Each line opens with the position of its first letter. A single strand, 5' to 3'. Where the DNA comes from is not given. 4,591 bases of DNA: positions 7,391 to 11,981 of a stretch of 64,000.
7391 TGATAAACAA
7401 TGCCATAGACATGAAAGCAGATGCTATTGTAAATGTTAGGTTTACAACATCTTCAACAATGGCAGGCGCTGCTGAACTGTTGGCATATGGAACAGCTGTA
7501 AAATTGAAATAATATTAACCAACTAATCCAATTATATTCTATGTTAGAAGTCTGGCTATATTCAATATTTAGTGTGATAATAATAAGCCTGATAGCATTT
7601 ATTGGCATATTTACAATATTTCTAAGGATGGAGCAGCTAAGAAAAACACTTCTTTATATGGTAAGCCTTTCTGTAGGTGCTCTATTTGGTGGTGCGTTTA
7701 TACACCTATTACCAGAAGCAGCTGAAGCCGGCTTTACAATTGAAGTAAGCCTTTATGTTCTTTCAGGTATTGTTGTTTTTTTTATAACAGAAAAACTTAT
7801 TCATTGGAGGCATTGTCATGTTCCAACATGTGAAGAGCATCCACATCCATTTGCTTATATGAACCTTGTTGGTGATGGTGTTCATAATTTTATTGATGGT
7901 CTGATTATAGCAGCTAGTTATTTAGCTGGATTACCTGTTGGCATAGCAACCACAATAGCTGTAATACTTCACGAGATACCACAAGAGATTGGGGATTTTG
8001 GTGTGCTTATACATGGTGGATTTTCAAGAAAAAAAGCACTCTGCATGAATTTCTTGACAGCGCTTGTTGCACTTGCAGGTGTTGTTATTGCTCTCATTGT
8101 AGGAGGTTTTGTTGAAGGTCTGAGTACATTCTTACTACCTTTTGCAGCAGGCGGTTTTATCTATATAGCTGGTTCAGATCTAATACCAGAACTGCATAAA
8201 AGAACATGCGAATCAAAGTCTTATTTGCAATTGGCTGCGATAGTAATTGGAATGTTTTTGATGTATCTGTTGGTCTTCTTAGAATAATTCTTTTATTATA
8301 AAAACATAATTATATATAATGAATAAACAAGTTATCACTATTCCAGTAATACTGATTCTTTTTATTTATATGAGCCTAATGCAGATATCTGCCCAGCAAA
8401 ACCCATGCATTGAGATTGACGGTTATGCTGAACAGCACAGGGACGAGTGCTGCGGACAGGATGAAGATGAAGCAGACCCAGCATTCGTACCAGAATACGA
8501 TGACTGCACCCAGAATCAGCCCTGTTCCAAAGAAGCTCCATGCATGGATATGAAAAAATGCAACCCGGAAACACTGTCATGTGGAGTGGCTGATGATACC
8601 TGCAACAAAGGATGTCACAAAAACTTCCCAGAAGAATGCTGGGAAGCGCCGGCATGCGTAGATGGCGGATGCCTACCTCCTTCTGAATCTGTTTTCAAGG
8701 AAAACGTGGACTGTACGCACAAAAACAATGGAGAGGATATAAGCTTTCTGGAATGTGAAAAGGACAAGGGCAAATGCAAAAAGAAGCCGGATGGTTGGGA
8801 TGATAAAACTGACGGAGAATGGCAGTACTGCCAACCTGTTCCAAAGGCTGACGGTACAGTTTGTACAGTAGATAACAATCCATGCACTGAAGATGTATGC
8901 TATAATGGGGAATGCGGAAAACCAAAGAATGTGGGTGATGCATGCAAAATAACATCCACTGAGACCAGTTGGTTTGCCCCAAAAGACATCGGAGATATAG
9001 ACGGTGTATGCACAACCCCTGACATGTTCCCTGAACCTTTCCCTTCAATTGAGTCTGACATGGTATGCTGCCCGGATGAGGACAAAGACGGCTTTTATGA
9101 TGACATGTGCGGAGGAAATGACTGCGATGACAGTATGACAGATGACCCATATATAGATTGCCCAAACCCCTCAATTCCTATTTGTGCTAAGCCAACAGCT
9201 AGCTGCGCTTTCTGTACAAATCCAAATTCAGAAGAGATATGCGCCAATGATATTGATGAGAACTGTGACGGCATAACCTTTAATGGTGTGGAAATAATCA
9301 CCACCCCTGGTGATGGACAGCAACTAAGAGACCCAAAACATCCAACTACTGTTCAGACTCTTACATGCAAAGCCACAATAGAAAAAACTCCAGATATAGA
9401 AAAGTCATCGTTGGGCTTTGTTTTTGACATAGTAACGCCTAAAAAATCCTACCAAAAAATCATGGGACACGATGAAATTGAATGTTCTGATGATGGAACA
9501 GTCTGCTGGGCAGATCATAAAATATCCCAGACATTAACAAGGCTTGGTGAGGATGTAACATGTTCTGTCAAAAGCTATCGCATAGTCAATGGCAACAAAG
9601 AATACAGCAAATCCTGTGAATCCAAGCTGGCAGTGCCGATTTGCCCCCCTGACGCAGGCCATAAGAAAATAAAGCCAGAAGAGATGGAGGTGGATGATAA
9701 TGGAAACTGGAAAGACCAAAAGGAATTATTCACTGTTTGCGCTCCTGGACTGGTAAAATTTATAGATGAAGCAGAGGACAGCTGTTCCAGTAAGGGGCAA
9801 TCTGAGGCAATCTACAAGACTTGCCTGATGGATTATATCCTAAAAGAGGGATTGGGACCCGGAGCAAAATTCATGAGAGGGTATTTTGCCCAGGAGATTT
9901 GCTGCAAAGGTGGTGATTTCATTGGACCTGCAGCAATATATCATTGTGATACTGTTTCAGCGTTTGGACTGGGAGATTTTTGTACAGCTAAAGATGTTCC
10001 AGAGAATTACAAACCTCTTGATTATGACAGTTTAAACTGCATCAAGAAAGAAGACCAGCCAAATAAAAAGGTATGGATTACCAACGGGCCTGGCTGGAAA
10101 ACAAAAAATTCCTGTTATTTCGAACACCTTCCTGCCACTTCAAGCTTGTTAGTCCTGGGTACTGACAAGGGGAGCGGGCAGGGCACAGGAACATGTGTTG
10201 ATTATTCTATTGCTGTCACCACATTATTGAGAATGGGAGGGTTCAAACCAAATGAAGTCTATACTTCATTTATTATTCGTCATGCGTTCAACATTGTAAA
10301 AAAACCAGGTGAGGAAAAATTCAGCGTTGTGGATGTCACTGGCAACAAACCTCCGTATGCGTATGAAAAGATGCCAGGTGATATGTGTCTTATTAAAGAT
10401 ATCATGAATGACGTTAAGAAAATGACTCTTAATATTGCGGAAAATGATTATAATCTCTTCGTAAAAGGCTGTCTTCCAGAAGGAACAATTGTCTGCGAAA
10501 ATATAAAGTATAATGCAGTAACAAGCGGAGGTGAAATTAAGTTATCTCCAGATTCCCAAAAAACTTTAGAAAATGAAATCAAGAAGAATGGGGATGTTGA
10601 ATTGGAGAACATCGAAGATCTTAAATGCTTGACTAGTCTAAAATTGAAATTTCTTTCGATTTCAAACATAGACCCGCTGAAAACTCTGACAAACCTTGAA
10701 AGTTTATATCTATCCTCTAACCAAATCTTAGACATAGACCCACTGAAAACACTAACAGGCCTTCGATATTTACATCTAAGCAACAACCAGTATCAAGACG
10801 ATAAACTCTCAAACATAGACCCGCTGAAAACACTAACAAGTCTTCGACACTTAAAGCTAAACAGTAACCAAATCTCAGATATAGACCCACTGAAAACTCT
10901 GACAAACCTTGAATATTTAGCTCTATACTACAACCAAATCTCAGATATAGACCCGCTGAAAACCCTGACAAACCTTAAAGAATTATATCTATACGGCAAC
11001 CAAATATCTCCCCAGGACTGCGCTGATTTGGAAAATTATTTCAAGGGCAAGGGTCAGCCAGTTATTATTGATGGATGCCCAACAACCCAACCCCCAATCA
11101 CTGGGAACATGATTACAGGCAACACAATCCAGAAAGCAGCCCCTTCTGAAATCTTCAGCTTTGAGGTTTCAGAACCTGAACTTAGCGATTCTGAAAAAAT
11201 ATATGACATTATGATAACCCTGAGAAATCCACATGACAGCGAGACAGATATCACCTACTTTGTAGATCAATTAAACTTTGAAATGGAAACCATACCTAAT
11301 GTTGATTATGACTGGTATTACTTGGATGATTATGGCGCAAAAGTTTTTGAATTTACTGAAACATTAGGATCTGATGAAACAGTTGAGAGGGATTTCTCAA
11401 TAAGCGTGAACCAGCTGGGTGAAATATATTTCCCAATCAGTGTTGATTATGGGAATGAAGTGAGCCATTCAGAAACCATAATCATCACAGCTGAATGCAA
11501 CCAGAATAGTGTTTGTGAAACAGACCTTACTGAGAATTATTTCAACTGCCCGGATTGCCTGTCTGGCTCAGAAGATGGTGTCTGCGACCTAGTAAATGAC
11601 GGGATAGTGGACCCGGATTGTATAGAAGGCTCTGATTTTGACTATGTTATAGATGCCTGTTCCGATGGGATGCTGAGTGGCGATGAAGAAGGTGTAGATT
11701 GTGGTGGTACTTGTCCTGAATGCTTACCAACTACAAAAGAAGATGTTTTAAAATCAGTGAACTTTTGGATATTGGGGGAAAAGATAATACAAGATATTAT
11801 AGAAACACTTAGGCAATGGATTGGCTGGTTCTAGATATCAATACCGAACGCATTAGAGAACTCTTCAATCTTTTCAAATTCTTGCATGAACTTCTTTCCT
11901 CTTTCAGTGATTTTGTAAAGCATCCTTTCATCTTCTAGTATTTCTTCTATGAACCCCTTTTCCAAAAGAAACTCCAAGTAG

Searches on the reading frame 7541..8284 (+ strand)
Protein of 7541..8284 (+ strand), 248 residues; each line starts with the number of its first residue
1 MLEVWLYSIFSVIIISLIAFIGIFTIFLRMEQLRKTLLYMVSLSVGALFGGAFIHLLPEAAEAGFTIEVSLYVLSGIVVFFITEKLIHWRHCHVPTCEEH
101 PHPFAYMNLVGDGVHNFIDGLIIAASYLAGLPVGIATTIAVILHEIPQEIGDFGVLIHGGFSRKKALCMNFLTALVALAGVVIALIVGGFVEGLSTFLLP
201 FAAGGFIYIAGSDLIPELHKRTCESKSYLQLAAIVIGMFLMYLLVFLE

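Call 15: search_protein_families(library=pfam, proteins=[window:7541-8284:+], max_evalue=0.001)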
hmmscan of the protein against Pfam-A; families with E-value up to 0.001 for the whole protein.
window:7541-8284:+ (248 aa): 1 family
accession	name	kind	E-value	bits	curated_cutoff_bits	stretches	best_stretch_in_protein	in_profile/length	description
PF02535.28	Zip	-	6.7e-47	160.7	35.1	2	104-244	177-322/323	ZIP Zinc transporter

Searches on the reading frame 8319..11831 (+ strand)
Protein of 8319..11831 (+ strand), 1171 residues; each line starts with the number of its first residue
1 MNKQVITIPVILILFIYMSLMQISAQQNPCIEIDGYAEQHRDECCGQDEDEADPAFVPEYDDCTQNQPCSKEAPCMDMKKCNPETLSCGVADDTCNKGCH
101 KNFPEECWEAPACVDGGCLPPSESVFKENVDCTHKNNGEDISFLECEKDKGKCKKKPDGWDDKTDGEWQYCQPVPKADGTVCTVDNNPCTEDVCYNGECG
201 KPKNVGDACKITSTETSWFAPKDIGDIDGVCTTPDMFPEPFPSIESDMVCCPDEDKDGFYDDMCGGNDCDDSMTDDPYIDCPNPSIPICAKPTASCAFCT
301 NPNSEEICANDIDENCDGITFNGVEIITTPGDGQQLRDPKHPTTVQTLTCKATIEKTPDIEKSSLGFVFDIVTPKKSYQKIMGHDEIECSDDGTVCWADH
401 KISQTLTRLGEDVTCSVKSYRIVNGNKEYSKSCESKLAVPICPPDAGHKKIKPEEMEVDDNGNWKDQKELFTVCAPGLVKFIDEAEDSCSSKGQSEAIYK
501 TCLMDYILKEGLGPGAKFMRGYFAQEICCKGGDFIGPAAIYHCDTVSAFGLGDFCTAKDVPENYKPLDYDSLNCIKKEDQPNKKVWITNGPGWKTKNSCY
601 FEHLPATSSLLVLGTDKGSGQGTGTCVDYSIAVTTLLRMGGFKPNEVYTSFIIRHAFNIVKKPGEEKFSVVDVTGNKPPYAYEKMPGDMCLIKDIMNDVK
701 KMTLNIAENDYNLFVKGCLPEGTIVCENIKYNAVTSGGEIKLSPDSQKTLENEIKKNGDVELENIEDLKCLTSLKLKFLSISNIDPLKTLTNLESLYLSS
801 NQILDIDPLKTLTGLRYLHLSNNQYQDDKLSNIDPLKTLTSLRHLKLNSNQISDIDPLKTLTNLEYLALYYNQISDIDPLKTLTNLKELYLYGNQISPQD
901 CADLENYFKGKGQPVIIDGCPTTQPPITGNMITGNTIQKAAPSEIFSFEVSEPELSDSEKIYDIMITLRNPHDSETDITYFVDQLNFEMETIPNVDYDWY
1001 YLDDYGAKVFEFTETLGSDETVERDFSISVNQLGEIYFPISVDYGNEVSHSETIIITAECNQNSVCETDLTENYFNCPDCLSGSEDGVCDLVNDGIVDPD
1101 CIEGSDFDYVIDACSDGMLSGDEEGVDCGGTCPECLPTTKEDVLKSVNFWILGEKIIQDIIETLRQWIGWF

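Call 15: search_protein_families(library=pfam, proteins=[window:8319-11831:+], max_evalue=0.001)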
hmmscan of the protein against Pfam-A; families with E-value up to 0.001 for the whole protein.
window:8319-11831:+ (1171 aa): 6 families
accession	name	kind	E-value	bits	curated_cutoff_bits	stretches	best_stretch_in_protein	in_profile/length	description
PF12799.13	LRR_4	-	1.9e-23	82.3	27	4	862-897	1-37/44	Leucine Rich repeats (2 copies)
PF13855.12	LRR_8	-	3.5e-11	43.1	27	1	841-896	2-61/61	Leucine rich repeat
PF00560.39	LRR_1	-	2e-05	24.2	20.6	0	792-808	1-17/23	Leucine Rich Repeat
PF13516.12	LRR_6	-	0.00015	22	23.4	0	839-854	2-17/24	Leucine Rich repeat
PF23598.1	LRR_14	-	0.00036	19.8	40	1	763-894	64-199/353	Leucine-rich repeat region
PF14580.12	LRR_9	-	0.00049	20.1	30.5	0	825-899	49-128/175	Leucine-rich repeat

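Call 61: search_protein_families(library=ncbifam, proteins=[window:8319-11831:+], max_evalue=0.001)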
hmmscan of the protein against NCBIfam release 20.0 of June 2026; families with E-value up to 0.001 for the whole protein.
window:8319-11831:+ (1171 aa): 5 families
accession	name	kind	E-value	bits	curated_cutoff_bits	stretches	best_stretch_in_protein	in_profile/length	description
NF033189.1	internalin_A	exception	4.8e-25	88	1600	2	828-898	304-374/799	class 1 internalin InlA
NF033188.1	internalin_H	exception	3e-21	75.7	1050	1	747-900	120-268/548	InlH/InlC2 family class 1 internalin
NF033190.2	inl_like_NEAT_1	exception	7e-18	64.3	1275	1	761-897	277-407/754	NEAT domain-containing leucine-rich repeat protein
NF033186.1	internalin_K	exception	9.1e-08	31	1100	1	761-897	86-222/604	class 1 internalin InlK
NF047464.1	FibnectbindLIC11051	equivalog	3.2e-07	29.2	1000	1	756-904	520-669/685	LIC_11051 family fibronectin-binding protein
